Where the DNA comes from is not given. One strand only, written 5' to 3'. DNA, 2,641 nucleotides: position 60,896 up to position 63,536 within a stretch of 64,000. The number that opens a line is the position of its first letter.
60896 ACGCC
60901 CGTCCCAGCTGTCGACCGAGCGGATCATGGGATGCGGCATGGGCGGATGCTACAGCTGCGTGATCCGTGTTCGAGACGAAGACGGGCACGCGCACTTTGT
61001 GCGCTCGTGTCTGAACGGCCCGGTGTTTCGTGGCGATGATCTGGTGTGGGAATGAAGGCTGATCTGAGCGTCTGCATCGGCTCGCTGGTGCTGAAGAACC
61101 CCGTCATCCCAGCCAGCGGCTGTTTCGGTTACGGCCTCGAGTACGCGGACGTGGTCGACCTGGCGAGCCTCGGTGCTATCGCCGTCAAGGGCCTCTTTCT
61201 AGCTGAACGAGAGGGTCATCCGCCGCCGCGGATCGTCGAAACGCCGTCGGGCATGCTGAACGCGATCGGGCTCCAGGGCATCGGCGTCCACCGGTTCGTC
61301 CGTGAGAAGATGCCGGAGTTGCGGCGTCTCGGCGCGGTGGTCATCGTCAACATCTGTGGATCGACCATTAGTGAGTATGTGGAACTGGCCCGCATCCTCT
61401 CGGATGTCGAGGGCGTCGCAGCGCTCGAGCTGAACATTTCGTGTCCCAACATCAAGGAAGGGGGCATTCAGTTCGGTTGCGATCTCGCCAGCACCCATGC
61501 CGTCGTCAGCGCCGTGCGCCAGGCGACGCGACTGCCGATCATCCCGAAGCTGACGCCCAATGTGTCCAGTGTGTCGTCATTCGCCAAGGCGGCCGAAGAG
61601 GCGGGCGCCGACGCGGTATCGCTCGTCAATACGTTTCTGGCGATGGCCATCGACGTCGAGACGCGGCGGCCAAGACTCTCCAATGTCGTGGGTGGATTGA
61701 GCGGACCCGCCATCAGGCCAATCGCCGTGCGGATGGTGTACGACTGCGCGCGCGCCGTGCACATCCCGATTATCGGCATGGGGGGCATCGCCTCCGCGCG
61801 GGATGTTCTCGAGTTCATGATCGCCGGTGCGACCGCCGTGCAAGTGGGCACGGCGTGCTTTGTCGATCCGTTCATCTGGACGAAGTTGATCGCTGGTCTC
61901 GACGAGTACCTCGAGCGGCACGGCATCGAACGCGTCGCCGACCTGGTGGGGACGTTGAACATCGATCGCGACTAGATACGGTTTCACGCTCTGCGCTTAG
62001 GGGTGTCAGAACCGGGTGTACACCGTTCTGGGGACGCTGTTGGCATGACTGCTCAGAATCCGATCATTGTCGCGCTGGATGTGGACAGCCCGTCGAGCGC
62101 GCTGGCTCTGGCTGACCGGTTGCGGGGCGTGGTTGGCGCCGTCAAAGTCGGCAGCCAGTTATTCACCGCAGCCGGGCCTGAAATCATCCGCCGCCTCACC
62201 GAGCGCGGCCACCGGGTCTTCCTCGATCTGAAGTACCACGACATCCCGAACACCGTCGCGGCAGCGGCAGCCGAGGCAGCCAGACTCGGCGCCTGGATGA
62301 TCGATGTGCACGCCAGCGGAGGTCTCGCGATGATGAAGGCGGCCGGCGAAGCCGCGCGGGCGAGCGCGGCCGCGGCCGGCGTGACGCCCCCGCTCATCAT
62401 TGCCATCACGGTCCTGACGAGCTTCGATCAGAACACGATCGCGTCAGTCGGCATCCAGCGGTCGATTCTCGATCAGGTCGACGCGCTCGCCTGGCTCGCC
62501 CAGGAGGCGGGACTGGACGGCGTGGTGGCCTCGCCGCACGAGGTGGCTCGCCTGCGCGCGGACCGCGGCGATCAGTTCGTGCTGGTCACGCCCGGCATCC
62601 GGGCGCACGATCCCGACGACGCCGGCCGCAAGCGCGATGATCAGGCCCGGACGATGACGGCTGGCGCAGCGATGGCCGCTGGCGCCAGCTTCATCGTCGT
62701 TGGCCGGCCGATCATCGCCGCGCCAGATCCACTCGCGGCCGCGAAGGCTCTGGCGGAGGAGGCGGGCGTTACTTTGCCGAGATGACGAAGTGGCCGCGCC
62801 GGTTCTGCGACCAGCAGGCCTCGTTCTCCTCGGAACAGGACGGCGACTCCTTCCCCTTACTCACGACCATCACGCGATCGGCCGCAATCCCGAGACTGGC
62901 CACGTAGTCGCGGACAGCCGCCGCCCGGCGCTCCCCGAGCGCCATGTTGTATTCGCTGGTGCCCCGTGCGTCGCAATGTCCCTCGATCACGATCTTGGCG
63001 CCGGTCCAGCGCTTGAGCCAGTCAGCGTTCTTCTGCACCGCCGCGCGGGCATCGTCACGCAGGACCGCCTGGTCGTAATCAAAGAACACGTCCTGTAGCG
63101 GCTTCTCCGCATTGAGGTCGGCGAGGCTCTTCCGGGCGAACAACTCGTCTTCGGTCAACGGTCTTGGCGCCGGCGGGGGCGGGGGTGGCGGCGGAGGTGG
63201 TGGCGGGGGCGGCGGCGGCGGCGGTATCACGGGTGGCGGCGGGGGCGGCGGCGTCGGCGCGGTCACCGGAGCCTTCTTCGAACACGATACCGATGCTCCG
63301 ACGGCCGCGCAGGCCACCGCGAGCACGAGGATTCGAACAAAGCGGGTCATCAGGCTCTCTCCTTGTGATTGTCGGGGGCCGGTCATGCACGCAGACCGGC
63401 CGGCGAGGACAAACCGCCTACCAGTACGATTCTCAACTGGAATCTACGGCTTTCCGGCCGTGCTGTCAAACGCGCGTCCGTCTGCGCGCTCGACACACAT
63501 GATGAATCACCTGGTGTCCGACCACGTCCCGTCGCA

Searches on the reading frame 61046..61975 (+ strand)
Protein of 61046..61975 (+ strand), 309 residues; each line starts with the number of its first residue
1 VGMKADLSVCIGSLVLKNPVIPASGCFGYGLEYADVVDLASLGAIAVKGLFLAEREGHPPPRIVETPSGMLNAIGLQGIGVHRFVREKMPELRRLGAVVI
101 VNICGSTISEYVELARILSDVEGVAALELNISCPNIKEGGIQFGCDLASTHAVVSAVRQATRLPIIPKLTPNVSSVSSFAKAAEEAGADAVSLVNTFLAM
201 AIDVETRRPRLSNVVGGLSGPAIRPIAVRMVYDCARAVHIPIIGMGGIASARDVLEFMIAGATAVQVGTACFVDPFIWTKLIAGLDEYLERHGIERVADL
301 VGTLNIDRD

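Call 55: search_protein_families(library=pfam, proteins=[window:61046-61975:+], max_evalue=0.00001)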
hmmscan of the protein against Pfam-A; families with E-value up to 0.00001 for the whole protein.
window:61046-61975:+ (309 aa): 3 families
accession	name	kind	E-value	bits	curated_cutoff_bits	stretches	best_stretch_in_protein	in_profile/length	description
PF01180.27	DHO_dh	-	6.9e-74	249.1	27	1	9-289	4-291/291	Dihydroorotate dehydrogenase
PF01207.24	Dus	-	7.1e-09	35.6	20.4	0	88-191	46-155/311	Dihydrouridine synthase (Dus)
PF03060.21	NMO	-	2.3e-06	27.7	28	1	216-271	168-225/331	Nitronate monooxygenase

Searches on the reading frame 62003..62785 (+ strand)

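Call 55: search_protein_families(library=pfam, proteins=[window:62003-62785:+], max_evalue=0.00001)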
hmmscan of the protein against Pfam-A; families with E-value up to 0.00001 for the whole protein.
window:62003-62785:+ (260 aa): 1 family
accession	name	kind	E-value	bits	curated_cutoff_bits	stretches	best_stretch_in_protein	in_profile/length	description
PF00215.30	OMPdecase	-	3.2e-58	197.7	27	1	20-249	2-220/221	Orotidine 5'-phosphate decarboxylase / HUMPS family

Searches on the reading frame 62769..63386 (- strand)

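Call 55: search_protein_families(library=pfam, proteins=[window:62769-63386:-], max_evalue=0.00001)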
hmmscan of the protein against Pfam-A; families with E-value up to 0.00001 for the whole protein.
window:62769-63386:- (205 aa): 1 family
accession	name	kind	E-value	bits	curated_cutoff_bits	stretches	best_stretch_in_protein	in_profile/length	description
PF00691.25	OmpA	-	8e-19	68.2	27.2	1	101-188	1-90/98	OmpA family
